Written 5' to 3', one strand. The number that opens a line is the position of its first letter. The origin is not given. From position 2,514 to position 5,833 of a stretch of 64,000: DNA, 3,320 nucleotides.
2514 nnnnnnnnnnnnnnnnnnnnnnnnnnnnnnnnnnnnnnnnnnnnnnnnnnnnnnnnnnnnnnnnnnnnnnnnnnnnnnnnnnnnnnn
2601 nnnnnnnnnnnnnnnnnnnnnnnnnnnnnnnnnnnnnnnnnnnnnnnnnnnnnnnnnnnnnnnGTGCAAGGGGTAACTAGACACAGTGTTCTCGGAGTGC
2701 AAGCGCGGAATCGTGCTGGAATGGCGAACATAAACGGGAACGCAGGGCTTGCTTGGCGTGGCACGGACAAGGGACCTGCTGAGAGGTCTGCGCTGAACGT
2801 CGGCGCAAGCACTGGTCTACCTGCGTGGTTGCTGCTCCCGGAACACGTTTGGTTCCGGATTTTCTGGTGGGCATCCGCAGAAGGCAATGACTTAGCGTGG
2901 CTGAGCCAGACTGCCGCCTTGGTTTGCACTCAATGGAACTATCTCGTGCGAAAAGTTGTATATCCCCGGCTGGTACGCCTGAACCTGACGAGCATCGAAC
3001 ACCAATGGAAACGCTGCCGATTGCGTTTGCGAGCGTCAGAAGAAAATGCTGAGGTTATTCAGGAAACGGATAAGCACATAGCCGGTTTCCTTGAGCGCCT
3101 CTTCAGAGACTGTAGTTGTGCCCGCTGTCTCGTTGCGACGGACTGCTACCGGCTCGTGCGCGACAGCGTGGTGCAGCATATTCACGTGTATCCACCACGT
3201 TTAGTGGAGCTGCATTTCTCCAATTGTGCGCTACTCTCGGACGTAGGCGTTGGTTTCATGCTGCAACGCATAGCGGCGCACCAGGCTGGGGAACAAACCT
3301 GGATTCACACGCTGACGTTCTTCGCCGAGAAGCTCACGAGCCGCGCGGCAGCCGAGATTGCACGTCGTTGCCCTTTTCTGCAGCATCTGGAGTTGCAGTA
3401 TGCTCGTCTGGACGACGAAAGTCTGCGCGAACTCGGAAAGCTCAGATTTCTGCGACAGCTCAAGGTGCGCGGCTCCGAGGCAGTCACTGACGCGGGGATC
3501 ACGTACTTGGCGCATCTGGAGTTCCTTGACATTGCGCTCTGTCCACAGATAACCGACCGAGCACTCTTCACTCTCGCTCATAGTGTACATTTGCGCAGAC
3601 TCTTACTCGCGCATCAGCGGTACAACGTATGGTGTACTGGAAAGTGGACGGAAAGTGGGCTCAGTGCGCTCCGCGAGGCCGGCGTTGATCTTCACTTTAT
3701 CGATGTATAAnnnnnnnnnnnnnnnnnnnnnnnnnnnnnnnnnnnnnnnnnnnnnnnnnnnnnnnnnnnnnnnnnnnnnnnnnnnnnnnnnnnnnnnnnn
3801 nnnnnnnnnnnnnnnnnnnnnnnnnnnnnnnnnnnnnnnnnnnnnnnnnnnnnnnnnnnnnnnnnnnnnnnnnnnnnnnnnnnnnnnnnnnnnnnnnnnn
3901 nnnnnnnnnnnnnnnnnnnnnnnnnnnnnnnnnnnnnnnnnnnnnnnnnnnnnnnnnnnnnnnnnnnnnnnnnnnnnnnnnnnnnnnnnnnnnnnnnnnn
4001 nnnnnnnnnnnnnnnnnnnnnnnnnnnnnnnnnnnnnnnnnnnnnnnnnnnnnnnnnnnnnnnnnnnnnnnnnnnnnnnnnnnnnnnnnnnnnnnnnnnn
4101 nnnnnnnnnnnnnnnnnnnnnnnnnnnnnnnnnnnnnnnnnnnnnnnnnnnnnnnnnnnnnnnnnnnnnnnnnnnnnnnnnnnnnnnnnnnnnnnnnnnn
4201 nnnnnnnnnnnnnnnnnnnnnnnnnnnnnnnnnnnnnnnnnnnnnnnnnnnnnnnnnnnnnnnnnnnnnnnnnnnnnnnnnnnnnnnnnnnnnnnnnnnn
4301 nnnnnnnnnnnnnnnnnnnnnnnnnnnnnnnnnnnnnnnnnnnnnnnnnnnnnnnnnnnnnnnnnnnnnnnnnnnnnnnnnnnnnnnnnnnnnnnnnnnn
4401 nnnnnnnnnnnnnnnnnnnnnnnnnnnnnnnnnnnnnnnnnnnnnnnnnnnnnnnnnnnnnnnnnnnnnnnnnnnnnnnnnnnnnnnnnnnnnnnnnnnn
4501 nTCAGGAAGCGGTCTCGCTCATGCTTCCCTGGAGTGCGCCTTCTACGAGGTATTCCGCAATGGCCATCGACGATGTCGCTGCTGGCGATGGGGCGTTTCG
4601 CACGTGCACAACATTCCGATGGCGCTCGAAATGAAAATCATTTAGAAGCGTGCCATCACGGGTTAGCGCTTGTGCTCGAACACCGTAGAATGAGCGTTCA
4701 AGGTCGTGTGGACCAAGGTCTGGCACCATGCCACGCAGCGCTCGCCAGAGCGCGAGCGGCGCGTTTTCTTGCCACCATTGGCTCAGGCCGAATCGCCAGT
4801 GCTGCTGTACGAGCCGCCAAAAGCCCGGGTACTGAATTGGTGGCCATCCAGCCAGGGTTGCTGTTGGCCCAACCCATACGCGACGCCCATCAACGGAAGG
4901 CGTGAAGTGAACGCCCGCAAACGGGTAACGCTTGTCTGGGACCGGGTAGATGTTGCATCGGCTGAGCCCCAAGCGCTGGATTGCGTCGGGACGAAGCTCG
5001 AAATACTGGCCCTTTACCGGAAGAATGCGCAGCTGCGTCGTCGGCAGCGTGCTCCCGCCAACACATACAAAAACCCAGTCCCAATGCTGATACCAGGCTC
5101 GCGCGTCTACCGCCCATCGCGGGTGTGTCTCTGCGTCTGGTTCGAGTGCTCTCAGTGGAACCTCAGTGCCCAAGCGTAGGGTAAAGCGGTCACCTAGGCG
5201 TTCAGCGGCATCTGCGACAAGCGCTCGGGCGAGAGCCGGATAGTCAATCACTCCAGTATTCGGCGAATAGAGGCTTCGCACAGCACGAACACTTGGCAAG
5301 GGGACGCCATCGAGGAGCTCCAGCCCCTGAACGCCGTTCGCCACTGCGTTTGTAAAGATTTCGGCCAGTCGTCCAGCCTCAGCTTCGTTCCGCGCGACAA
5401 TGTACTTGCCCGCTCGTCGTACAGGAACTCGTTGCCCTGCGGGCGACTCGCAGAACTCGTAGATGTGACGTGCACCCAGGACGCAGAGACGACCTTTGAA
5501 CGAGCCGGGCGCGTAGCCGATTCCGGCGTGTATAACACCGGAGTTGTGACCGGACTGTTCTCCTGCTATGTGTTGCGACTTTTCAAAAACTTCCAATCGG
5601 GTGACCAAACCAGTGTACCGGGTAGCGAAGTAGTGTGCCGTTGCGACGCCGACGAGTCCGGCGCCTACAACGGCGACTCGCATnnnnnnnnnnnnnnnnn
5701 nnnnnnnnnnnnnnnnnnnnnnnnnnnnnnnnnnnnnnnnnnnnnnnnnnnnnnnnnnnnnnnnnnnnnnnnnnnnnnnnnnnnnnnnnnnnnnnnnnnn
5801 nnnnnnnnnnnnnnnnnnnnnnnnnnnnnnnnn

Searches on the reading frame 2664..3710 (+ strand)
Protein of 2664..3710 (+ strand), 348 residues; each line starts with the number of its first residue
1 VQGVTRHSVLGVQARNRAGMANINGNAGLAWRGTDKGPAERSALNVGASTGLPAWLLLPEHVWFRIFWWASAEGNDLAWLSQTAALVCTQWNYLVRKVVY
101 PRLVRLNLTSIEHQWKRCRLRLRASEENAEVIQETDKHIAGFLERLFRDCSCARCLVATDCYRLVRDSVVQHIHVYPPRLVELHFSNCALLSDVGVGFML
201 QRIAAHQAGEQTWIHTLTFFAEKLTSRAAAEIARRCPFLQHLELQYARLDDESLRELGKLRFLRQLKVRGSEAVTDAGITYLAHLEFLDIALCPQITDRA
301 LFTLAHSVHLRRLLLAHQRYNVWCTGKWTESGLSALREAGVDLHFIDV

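Call 5: search_protein_families(library=pfam, proteins=[window:2664-3710:+])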
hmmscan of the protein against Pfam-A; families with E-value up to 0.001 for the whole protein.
window:2664-3710:+ (348 aa): 1 family
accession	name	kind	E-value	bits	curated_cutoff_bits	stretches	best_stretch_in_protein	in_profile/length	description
PF13516.12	LRR_6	-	2.1e-07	30.9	23.4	0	236-257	2-23/24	Leucine Rich repeat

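Call 59: search_protein_families(library=pfam, proteins=[window:2721-3710:+], max_evalue=0.1)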
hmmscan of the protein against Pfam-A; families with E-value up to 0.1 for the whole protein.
window:2721-3710:+ (329 aa): 4 families
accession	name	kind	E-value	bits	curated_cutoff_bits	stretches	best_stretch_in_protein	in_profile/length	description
PF13516.12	LRR_6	-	1.5e-07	31.4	23.4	0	217-238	2-23/24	Leucine Rich repeat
PF23598.1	LRR_14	-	0.0059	15.8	40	1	205-252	201-249/353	Leucine-rich repeat region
PF12937.12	F-box-like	-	0.018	15.2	24.3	1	36-78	1-37/47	F-box-like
PF12799.13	LRR_4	-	0.031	15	27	0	220-251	3-32/44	Leucine Rich repeats (2 copies)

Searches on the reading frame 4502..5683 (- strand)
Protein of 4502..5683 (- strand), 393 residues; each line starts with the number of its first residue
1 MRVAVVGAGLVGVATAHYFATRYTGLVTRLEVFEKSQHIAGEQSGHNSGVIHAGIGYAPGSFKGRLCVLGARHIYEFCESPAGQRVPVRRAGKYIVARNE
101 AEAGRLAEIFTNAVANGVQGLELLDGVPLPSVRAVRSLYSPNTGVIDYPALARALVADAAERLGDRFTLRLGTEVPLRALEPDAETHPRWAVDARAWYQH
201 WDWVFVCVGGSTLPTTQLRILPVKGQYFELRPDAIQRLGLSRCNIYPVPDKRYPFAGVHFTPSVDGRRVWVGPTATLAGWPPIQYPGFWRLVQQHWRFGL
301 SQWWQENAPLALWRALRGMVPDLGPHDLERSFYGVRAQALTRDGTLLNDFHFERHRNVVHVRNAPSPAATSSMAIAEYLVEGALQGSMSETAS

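Call 5: search_protein_families(library=pfam, proteins=[window:4502-5683:-])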
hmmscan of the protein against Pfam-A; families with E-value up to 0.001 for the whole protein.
window:4502-5683:- (393 aa): 2 families
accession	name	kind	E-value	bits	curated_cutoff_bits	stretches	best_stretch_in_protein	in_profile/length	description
PF01266.30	DAO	-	2.6e-44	152.6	27.9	1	2-381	1-352/353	FAD dependent oxidoreductase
PF13450.12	NAD_binding_8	-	0.00069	20.3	21.9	0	5-42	1-34/68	NAD(P)-binding Rossmann-like domain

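Call 8: list_cluster_members(proteins=[window:4505-5683:-, window:54123-55631:+, window:39447-40988:+, window:30170-33535:+, window:41674-45348:-])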
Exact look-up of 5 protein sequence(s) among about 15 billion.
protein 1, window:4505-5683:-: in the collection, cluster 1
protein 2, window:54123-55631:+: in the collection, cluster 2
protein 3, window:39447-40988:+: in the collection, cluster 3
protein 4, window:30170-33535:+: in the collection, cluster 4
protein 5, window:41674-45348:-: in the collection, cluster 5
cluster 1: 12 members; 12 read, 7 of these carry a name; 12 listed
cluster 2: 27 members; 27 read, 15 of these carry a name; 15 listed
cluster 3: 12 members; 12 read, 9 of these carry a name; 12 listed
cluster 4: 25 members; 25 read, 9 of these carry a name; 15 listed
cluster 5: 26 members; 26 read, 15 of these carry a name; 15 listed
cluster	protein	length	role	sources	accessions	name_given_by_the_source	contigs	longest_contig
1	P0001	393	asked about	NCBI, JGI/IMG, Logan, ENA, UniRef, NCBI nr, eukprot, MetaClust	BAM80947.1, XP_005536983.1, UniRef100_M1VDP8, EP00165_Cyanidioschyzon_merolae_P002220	probable aminobutyraldehyde dehydrogenase [Cyanidioschyzon merolae strain 10D] | L-2-hydroxyglutarate oxidase | L-2-hydroxyglutarate dehydrogenase, mitochondrial n=1 Tax=Cyanidioschyzon merolae (strain ...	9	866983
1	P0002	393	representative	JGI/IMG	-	L-2-hydroxyglutarate oxidase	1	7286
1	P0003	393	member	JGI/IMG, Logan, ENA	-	L-2-hydroxyglutarate oxidase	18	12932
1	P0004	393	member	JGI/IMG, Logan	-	L-2-hydroxyglutarate oxidase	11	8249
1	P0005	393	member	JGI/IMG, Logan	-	L-2-hydroxyglutarate oxidase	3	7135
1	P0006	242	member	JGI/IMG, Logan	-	L-2-hydroxyglutarate oxidase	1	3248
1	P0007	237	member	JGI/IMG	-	L-2-hydroxyglutarate oxidase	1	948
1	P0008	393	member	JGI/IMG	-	-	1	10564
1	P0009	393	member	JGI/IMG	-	-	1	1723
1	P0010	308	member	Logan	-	-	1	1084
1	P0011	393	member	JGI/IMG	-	-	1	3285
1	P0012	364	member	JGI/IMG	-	-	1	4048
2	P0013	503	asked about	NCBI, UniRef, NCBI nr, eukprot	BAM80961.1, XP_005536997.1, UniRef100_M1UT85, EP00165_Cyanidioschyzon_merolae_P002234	hypothetical protein, conserved [Cyanidioschyzon merolae strain 10D] | Amine oxidase domain-containing protein n=1 Tax=Cyanidioschyzon merolae (strain NIES-3377 ... | XP_005536997.1 hypothetical protein, conserved [Cyanidioschyzon merolae strain 10D]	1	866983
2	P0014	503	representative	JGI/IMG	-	predicted NAD/FAD-binding protein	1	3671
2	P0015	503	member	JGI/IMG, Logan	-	predicted NAD/FAD-binding protein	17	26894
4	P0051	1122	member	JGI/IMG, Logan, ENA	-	-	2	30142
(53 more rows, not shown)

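Call 10: find_encoding_contigs(protein=window:4502-5683:-, flank=6000, max_places=10)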
Protein window:4502-5683:- (393 aa): 16 contigs read that carry it; 10 places shown.
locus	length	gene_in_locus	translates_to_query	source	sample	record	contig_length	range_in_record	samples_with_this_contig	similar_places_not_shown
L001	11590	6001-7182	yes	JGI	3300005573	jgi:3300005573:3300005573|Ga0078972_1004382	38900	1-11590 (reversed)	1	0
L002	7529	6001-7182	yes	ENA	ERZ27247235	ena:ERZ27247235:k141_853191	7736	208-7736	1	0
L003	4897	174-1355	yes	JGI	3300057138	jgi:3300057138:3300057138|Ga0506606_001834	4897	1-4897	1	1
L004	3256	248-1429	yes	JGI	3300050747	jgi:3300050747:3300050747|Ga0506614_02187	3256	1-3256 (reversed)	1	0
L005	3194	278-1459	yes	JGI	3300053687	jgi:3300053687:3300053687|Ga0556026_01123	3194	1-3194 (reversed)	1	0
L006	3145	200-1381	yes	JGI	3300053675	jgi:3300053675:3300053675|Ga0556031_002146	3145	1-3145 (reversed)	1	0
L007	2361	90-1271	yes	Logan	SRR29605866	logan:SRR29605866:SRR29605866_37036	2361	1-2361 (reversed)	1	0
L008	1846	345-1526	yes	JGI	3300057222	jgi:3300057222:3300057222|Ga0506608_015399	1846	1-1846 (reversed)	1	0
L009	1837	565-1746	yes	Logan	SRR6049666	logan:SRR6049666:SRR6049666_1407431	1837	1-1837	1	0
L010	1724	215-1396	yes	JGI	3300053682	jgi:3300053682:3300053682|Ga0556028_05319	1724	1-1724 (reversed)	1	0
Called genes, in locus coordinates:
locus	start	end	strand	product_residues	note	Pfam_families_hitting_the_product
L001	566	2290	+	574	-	PF00155:Aminotran_1_2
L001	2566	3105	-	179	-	-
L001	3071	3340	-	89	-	-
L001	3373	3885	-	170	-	PF01423:LSM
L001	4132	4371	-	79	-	-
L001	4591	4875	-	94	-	-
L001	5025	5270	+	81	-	-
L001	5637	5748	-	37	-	-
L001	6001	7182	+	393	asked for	PF01266:DAO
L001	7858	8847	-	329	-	PF13516:LRR_6 (faint)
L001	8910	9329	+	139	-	-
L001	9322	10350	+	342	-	-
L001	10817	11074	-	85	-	PF08122:NDUF_B12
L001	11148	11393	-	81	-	-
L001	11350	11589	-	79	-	?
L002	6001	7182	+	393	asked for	PF01266:DAO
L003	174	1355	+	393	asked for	PF01266:DAO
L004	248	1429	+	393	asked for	PF01266:DAO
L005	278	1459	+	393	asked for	PF01266:DAO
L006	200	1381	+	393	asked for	PF01266:DAO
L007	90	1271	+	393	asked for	PF01266:DAO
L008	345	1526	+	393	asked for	PF01266:DAO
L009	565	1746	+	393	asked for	PF01266:DAO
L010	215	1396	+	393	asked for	PF01266:DAO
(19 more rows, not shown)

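Call 19: find_encoding_contigs(protein=P0051, flank=10000, max_places=10)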
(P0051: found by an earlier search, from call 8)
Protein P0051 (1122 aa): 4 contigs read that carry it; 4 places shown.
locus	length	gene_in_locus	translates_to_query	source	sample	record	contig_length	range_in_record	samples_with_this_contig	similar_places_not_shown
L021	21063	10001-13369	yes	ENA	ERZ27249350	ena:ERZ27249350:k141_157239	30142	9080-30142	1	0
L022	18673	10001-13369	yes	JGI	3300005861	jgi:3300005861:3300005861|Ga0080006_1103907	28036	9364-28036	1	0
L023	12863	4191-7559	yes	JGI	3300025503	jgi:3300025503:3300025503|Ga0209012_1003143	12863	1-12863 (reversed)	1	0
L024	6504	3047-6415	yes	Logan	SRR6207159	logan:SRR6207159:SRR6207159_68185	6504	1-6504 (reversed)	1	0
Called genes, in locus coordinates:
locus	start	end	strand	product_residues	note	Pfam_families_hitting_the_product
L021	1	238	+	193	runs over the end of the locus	-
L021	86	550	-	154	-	-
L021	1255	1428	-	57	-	-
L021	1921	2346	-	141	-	-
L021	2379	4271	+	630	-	-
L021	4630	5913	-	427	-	PF06058:DCP1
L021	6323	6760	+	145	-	-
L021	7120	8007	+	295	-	-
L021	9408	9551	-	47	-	-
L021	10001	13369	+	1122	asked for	-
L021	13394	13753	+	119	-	-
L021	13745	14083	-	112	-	-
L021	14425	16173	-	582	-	PF00140:Sigma70_r1_2 (weak), PF04542:Sigma70_r2, PF04539:Sigma70_r3, PF04545:Sigma70_r4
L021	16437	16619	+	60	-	-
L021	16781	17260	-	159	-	-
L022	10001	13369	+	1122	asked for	-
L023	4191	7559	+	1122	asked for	-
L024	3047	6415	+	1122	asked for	-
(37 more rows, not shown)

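Call 35: find_homologous_proteins(query=window:4505-5683:-, max_evalue=1e-40)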
Query window:4505-5683:- (393 aa): 7948 proteins with E <= 1e-40 among 8000 candidates; the best 120 are listed.
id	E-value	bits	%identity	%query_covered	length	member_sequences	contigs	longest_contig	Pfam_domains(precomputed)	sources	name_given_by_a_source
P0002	5.1e-268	907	99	100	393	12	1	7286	PF01266.31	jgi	jgi:L-2-hydroxyglutarate oxidase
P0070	6.3e-194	663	75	97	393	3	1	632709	PF01266.31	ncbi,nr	ncbi:hypothetical protein CCYA_CCYA09G2544 [Cyanidiococcus yangmingshanensis]|nr:hypothetical protei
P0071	3.9e-185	634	73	97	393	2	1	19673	PF01266.31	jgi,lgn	jgi:L-2-hydroxyglutarate oxidase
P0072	2.1e-130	454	56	91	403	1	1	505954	PF01266.31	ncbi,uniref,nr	ncbi:hypothetical protein CDCA_CDCA07G2275 [Cyanidium caldarium]|uniref:L-2-hydroxyglutarate dehydro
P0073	2.4e-78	282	43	98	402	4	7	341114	PF01266.31,PF07992.21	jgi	-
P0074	2.0e-76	276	42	96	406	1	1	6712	PF01266.31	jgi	-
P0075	4.1e-76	275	43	90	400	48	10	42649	PF01266.31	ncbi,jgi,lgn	jgi:L-2-hydroxyglutarate oxidase LhgO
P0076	6.1e-76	274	46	98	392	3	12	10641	PF01266.31,PF07992.21,PF06039.22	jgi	jgi:L-2-hydroxyglutarate oxidase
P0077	6.8e-75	271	44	95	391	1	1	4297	PF01946.24,PF01266.31,PF13450.13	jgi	jgi:(S)-2-hydroxyglutarate dehydrogenase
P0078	7.4e-75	271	45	96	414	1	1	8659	PF01266.31,PF13450.13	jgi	jgi:L-2-hydroxyglutarate oxidase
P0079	1.2e-74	270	43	97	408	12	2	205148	PF01266.31,PF13450.13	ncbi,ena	-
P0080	1.2e-74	270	44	97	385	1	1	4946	PF01266.31,PF13450.13,PF07992.21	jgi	jgi:(S)-2-hydroxyglutarate dehydrogenase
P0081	1.5e-74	270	44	97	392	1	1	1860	PF01266.31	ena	-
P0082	1.5e-74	270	40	94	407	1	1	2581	PF01266.31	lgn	-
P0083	1.6e-74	270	41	97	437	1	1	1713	PF01266.31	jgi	jgi:(S)-2-hydroxyglutarate dehydrogenase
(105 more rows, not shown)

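Call 36: find_encoding_contigs(protein=P0070, flank=10000, max_places=4)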
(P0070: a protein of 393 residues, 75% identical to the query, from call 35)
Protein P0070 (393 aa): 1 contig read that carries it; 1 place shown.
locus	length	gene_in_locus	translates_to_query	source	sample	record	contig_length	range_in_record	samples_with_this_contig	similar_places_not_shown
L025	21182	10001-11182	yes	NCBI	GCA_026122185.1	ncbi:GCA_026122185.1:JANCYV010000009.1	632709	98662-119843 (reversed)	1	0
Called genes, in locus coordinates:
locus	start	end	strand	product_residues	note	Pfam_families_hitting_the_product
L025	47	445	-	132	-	PF17257:DUF5323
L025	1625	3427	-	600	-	PF04172:LrgB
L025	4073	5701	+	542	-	PF00155:Aminotran_1_2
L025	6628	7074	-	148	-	PF01423:LSM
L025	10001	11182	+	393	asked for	PF01266:DAO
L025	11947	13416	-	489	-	PF13516:LRR_6 (faint)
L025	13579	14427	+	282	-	-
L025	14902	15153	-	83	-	PF08122:NDUF_B12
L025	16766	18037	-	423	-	-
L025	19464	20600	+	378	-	-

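Call 37: find_encoding_contigs(protein=P0071, flank=10000, max_places=4)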
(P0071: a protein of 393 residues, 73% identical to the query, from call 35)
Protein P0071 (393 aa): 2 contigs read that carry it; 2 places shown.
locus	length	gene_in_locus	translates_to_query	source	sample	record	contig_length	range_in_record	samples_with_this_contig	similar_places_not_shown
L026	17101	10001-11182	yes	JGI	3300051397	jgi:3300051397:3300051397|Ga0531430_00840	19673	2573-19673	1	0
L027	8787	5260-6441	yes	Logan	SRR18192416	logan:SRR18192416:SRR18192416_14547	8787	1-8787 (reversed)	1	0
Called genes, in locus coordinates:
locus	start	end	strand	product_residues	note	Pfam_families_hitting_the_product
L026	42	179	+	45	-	-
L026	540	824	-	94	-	PF17257:DUF5323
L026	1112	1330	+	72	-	-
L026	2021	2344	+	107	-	-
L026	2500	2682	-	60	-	-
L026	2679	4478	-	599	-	PF04172:LrgB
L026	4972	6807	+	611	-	PF00155:Aminotran_1_2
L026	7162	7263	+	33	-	-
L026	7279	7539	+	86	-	-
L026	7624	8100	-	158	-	PF01423:LSM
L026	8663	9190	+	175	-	-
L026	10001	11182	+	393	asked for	PF01266:DAO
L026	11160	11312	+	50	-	-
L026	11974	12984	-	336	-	PF13516:LRR_6 (faint)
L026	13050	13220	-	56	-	-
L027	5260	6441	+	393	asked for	PF01266:DAO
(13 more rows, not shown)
